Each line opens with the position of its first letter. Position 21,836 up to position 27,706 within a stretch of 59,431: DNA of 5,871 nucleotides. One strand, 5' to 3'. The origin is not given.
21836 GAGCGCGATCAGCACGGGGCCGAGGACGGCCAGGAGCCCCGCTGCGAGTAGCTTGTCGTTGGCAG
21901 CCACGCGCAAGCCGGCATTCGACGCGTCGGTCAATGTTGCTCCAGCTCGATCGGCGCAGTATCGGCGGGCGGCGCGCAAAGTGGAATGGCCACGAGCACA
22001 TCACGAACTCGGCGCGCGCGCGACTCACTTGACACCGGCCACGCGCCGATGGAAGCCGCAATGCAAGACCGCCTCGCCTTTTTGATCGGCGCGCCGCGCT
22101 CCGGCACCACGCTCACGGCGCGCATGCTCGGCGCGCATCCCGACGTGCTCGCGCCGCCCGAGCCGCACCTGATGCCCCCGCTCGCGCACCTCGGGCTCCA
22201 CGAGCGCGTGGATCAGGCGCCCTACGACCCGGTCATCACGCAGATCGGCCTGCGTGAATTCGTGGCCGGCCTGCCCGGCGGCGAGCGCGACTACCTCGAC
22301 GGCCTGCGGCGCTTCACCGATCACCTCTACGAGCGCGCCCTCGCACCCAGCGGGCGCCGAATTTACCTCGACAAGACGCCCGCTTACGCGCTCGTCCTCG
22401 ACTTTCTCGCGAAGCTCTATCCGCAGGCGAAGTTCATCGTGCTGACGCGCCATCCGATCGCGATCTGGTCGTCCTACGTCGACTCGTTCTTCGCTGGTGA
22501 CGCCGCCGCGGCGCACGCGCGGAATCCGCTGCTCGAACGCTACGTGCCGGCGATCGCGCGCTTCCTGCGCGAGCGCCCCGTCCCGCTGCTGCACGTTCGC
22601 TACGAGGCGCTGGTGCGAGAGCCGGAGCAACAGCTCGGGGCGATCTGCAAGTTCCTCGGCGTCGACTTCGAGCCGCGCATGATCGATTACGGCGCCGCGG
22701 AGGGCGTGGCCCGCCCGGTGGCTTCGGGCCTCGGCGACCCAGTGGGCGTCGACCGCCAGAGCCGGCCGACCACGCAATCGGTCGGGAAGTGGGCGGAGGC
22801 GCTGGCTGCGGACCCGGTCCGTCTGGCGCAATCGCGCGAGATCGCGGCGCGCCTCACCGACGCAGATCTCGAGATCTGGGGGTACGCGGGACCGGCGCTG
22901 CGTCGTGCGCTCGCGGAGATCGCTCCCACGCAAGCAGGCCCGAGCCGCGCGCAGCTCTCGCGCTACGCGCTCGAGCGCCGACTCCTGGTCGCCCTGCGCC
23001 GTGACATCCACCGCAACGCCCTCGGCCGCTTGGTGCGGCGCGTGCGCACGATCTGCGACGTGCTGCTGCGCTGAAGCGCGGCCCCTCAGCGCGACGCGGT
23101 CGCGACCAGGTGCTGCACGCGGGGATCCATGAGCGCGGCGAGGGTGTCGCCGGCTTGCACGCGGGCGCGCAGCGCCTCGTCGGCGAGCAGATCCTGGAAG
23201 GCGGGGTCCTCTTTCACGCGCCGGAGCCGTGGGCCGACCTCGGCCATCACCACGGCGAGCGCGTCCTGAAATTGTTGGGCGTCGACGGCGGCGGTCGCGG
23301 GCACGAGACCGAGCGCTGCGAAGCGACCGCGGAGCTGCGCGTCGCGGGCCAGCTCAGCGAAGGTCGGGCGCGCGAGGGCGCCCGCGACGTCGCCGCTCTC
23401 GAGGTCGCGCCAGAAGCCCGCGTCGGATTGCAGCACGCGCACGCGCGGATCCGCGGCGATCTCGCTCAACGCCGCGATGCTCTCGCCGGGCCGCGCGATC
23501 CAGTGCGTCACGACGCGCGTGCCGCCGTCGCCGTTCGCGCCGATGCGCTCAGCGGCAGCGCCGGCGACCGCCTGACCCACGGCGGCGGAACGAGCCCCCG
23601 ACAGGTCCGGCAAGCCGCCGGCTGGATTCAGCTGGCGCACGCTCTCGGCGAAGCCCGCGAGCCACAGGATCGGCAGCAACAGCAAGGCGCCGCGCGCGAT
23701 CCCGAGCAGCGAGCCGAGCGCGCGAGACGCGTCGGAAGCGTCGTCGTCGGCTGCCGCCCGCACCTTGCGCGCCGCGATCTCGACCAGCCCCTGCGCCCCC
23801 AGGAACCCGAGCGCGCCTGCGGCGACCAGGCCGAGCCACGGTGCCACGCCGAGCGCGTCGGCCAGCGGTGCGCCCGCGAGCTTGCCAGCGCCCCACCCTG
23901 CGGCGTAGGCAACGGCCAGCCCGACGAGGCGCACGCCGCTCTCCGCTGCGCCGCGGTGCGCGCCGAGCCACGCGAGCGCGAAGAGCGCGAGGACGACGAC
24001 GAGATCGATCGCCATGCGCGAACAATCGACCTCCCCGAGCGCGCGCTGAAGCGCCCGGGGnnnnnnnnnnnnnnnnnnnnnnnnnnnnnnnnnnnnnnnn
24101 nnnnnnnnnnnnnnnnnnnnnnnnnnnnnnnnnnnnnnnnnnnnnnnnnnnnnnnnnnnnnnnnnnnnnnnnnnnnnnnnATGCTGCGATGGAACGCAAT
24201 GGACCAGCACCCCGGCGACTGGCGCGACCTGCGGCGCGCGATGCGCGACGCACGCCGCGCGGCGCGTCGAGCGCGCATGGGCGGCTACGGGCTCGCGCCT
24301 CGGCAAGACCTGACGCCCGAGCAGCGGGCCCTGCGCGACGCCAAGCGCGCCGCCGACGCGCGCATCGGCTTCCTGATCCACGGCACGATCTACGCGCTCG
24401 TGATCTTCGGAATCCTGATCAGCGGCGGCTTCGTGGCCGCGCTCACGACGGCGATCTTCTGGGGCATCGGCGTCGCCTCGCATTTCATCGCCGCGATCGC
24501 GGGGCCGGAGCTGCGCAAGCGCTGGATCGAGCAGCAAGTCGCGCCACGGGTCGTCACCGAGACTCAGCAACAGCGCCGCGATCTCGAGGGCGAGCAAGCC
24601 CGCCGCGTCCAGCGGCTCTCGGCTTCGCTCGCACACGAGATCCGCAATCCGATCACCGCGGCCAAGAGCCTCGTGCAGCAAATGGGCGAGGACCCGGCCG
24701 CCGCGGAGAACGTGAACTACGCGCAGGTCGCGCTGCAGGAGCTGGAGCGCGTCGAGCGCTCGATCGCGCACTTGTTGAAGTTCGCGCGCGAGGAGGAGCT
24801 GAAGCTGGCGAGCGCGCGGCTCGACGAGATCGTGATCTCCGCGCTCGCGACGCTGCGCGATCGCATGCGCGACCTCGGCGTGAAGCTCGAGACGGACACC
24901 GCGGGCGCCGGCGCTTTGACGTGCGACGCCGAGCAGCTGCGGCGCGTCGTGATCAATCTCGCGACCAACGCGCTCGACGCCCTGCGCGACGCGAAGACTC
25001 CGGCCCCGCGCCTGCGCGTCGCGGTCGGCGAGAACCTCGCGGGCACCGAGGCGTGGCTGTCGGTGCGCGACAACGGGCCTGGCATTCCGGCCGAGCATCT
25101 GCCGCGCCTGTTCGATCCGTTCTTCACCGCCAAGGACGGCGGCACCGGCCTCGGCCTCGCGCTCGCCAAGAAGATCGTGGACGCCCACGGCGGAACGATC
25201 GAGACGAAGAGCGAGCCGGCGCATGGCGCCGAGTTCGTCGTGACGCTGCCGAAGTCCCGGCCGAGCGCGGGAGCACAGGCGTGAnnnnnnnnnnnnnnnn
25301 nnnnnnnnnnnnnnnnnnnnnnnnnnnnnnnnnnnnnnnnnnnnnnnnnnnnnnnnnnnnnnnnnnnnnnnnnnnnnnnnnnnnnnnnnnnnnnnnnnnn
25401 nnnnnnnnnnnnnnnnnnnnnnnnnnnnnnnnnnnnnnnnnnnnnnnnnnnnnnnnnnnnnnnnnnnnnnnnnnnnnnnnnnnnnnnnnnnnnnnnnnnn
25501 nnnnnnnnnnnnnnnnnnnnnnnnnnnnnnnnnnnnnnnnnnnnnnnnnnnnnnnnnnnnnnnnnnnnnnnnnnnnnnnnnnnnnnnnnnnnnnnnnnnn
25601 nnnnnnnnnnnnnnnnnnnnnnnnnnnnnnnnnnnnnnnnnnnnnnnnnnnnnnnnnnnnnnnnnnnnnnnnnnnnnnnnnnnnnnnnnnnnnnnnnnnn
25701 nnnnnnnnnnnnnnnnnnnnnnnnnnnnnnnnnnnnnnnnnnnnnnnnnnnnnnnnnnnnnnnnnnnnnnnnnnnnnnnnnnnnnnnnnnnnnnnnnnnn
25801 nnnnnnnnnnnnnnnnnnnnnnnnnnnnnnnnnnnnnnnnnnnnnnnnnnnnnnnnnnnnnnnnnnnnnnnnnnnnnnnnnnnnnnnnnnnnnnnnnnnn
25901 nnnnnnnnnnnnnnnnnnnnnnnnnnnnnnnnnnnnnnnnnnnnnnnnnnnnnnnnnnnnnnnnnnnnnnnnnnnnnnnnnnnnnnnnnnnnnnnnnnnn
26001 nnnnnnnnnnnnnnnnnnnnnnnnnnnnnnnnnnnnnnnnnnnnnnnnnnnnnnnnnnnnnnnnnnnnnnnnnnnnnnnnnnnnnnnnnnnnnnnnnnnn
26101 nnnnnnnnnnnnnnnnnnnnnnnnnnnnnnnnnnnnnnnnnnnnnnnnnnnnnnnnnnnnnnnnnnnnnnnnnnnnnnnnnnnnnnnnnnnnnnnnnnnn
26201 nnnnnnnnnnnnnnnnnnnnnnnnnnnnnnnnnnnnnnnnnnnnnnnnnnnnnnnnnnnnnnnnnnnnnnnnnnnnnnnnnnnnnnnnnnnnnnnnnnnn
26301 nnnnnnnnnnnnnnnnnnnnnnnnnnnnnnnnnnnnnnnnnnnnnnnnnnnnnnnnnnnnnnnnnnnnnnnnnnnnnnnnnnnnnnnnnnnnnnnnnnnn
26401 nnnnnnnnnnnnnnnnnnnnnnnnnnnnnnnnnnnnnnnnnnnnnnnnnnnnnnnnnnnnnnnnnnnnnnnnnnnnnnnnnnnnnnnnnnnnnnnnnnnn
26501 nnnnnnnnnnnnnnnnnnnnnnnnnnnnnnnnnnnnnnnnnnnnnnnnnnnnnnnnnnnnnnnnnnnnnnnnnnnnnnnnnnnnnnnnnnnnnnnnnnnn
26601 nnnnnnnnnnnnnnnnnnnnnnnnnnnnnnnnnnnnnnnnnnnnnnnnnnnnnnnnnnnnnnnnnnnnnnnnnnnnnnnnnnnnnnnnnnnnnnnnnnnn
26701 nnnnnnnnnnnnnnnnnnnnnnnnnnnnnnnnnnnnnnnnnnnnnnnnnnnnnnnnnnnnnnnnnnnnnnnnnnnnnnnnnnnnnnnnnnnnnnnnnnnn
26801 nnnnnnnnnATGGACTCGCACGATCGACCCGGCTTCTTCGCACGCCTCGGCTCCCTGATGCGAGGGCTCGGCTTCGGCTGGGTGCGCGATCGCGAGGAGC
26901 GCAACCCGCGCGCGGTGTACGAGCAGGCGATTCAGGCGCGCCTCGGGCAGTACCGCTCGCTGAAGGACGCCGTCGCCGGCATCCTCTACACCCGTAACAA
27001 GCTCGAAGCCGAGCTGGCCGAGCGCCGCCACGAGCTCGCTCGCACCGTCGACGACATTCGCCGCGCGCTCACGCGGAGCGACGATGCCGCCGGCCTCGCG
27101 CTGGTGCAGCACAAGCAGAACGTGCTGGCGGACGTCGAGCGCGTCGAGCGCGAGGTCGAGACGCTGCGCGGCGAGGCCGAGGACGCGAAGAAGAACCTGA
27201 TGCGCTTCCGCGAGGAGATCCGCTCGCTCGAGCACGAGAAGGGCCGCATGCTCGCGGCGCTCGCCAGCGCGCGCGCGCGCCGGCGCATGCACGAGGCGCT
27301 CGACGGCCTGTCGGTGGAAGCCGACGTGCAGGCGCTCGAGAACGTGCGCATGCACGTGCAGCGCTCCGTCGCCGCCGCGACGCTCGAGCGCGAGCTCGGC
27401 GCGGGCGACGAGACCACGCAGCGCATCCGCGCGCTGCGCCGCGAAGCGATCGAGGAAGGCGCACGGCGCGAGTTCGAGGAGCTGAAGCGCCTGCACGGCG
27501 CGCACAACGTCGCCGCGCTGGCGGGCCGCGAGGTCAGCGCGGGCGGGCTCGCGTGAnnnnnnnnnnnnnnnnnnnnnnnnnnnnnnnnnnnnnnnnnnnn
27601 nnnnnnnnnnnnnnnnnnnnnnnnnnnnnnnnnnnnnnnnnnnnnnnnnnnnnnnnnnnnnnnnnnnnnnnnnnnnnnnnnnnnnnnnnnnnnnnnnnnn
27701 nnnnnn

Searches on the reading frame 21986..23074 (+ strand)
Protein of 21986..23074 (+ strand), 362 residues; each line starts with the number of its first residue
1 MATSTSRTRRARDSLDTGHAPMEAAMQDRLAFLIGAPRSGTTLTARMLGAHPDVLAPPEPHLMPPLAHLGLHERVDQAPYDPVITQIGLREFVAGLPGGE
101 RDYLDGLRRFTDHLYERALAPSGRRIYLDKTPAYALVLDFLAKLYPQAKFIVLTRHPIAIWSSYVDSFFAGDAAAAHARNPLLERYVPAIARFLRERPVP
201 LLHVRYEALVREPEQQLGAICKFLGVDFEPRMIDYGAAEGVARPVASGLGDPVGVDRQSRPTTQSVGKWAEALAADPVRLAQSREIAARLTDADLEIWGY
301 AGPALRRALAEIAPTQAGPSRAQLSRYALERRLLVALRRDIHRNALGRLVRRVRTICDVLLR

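Call 8: search_protein_families(library=pfam, proteins=[window:21986-23074:+])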
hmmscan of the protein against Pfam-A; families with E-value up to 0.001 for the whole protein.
window:21986-23074:+ (362 aa): 2 families
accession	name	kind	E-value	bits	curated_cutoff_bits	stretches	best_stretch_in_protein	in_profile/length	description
PF13469.12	Sulfotransfer_3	-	4.6e-35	122.3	27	1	32-230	3-216/216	Sulfotransferase family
PF00685.33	Sulfotransfer_1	-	1.1e-08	35.3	22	1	31-231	4-186/255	Sulfotransferase domain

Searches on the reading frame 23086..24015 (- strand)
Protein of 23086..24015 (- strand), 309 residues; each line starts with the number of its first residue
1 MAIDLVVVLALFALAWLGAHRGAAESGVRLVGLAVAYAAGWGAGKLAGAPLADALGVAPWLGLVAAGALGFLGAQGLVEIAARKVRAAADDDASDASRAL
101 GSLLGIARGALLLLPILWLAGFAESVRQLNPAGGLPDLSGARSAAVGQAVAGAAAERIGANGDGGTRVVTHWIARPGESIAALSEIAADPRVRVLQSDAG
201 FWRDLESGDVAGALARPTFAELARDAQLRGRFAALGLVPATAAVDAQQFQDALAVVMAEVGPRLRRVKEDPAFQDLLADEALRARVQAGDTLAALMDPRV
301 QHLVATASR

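Call 8: search_protein_families(library=pfam, proteins=[window:23086-24015:-])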
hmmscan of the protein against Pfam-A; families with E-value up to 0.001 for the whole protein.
window:23086-24015:- (309 aa): 1 family
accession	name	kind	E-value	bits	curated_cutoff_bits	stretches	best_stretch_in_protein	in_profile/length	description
PF02674.22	Colicin_V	-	3.3e-08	34.1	29.3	1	3-125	1-123/144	Colicin V production protein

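Call 41: search_protein_families(library=ncbifam, proteins=[window:23086-24015:-], max_evalue=0.00001)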
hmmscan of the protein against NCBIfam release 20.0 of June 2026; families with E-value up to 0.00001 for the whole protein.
window:23086-24015:- (309 aa): 0 families

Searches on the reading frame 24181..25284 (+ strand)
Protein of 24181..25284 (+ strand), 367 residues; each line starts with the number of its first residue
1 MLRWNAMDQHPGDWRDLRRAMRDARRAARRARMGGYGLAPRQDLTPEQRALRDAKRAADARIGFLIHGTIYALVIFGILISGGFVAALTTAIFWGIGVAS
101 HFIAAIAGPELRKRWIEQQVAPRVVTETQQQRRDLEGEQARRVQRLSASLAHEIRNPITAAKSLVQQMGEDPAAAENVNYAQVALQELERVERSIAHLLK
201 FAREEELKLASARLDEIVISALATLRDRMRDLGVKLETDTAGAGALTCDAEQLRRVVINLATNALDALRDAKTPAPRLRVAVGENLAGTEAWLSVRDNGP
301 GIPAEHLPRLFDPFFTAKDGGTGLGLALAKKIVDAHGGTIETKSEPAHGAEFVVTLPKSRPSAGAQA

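Call 8: search_protein_families(library=pfam, proteins=[window:24181-25284:+])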
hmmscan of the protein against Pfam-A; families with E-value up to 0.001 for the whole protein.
window:24181-25284:+ (367 aa): 3 families
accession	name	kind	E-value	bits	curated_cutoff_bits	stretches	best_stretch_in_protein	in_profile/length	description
PF02518.31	HATPase_c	-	8.9e-29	100.6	26.4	1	249-359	2-110/111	Histidine kinase-, DNA gyrase B-, and HSP90-like ATPase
PF00512.31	HisKA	-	5.5e-10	39.6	26.9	1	144-206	3-65/66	His Kinase A (phospho-acceptor) domain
PF13239.11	2TM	-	4.6e-06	27.1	24.8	1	54-120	3-74/79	2TM domain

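Call 21: find_related_loci(query=window:24181-25284:+, collection=genome_contigs, flank=6000)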
Query window:24181-25284:+ (367 aa) in genome_contigs; peptide patterns used: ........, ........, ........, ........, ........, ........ (x = any residue, [..] = any of these).
460 stretches matched a pattern; 385 encode a relative of the query (tblastn E <= 1e-3); the best 80 are kept; 80 distinct loci.
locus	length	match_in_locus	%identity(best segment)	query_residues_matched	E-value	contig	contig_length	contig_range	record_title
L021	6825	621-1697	84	1-360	0e+0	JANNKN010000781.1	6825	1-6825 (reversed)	MAG: Deltaproteobacteria bacterium isolate SOY_4_C_concoct_51 SOY_4_C_k141_555788, whole genome shotgun sequence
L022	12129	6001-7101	83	1-367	0e+0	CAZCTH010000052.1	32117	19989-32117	MAG TPA_asm: uncultured Spirochaetales bacterium isolate binchicken_co199_92 genome assembly, contig: NODE_1227_length_3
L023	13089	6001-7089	82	1-365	0e+0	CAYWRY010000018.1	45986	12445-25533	MAG TPA_asm: uncultured Spirochaetales bacterium isolate binchicken_co107_401 genome assembly, contig: NODE_2010_length_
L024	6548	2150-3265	76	1-359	7e-177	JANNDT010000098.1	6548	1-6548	MAG: Deltaproteobacteria bacterium isolate OTE_75_metabat_549 OTE_75_k141_190732, whole genome shotgun sequence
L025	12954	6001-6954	82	42-359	4e-175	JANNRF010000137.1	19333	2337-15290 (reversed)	MAG: Deltaproteobacteria bacterium isolate SOY_31_metabat_371 SOY_31_k141_1114961, whole genome shotgun sequence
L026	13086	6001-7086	63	1-358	6e-134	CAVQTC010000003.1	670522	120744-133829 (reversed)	MAG: uncultured delta proteobacterium isolate MFD10007.bin.2.207 genome assembly, contig: contig_17916, whole genome sho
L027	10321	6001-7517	57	23-358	1e-121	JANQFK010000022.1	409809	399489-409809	MAG: Myxococcota bacterium isolate PL23a_bin.83 k99_3444018, whole genome shotgun sequence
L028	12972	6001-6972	57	35-358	1e-119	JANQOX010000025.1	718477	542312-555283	MAG: Myxococcota bacterium isolate IP29b_bin.147 k99_2215002, whole genome shotgun sequence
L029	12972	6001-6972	56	44-367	2e-118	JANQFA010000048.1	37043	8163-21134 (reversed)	MAG: Myxococcota bacterium isolate PL23a_bin.57 k99_1507557, whole genome shotgun sequence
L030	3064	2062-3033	56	39-362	2e-121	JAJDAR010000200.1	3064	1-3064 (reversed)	MAG: Deltaproteobacteria bacterium isolate OFTM245 OFTM245_199, whole genome shotgun sequence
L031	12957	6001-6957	55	40-358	3e-116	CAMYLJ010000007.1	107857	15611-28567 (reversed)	MAG: uncultured delta proteobacterium isolate FCS_M_Myxococcota_02 genome assembly, contig: scaffold_65, whole genome sh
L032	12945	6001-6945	58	44-358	2e-116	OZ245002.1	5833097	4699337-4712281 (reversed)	MAG: Myxococcota bacterium isolate 641f811d-2bae-4d89-87bb-445edc559d6d genome assembly, chromosome: 1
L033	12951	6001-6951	56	42-358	8e-116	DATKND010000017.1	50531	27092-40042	MAG TPA_asm: Myxococcota bacterium isolate SMAG_U14728 k141_2726622, whole genome shotgun sequence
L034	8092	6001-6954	55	44-362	4e-115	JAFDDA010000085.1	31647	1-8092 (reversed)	MAG: Deltaproteobacteria bacterium isolate Meg19_02_Bin_151 Meg19_02_Bin_151_scaffold_2887, whole genome shotgun sequenc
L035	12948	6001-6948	54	43-359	4e-115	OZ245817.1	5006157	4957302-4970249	MAG: Myxococcota bacterium isolate 0c50699c-d6b7-4b2e-8de7-4d50650ccec7 genome assembly, chromosome: 1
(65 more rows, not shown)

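Call 41: search_protein_families(library=ncbifam, proteins=[window:24181-25284:+], max_evalue=0.00001)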
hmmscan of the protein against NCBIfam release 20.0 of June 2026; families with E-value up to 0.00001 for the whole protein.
window:24181-25284:+ (367 aa): 73 families (the best 25 are shown)
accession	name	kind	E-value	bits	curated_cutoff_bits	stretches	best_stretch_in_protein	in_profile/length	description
NF008468.0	PRK11360.1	equivalog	7.5e-54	183.1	646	1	142-360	395-610/616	two-component system sensor histidine kinase AtoS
NF007688.0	PRK10364.1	equivalog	1.3e-45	156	479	1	132-358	224-451/460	two-component system sensor histidine kinase ZraS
NF053867.1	SprKinKinDBac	equivalog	1.4e-35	122.7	775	1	127-359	270-498/500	sporulation kinase KinD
NF010411.0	PRK13837.1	equivalog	2e-33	115.4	647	1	128-364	430-681/828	two-component system VirA-like sensor kinase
NF052574.1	HisKinEspCMyxo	equivalog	1.5e-32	112.6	1200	1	123-361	396-640/785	serine histidine kinase EspC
NF046044.1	PnpS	equivalog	8.1e-32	110.7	400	1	148-357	175-390/390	two-component system histidine kinase PnpS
TIGR02966.1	phoR_proteo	equivalog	1.1e-27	97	334.2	1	146-355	117-332/333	phosphate regulon sensor histidine kinase PhoR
NF046026.1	HisKinCckACaul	equivalog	1.7e-27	95.9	1000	1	128-364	284-538/678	cell cycle histidine kinase CckA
NF006800.0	PRK09303.1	equivalog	9.3e-27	93.9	342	1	129-358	138-377/383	histidine kinase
NF008312.0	PRK11100.1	equivalog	1e-26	93.9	356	1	86-359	200-475/477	two-component system sensor histidine kinase CreC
NF008293.1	PRK11073.1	equivalog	1.1e-26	94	240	1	130-357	113-346/349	nitrogen regulation protein NR(II)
NF047466.1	hybrid_RR_LvrB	exception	1.5e-26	93.5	500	1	124-358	128-376/377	hybrid histidine kinase/response regulator LvrB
TIGR01386.1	cztS_silS_copS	subfamily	3.5e-26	92.2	292.55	1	138-357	236-457/457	heavy metal sensor histidine kinase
NF033092.0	HK_WalK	equivalog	4.7e-25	88.2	725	1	138-357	369-593/594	cell wall metabolism sensor histidine kinase WalK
NF041735.1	hist_kin_RppB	equivalog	1.7e-24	86.4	400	1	141-357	214-438/438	two-component system sensor histidine kinase RppB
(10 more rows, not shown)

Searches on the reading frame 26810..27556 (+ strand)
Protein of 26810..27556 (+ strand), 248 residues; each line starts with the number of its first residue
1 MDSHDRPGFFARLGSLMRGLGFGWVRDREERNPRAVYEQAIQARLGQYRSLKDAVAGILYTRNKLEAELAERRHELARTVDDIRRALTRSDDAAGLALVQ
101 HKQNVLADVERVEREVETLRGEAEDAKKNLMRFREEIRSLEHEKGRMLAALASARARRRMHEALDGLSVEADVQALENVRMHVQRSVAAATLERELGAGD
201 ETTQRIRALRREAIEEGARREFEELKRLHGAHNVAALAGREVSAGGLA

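Call 8: search_protein_families(library=pfam, proteins=[window:26810-27556:+])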
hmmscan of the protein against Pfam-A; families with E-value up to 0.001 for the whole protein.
window:26810-27556:+ (248 aa): 2 families
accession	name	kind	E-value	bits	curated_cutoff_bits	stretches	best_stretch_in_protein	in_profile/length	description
PF04012.17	PspA_IM30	-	8.6e-14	52.1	33.9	1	10-220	3-209/220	PspA/IM30 family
PF10191.15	COG7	-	0.00019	20.3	33.9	1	95-167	51-124/772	Golgi complex component 7 (COG7)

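Call 41: search_protein_families(library=ncbifam, proteins=[window:26810-27556:+], max_evalue=0.00001)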
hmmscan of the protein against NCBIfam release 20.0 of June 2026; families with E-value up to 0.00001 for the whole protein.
window:26810-27556:+ (248 aa): 0 families
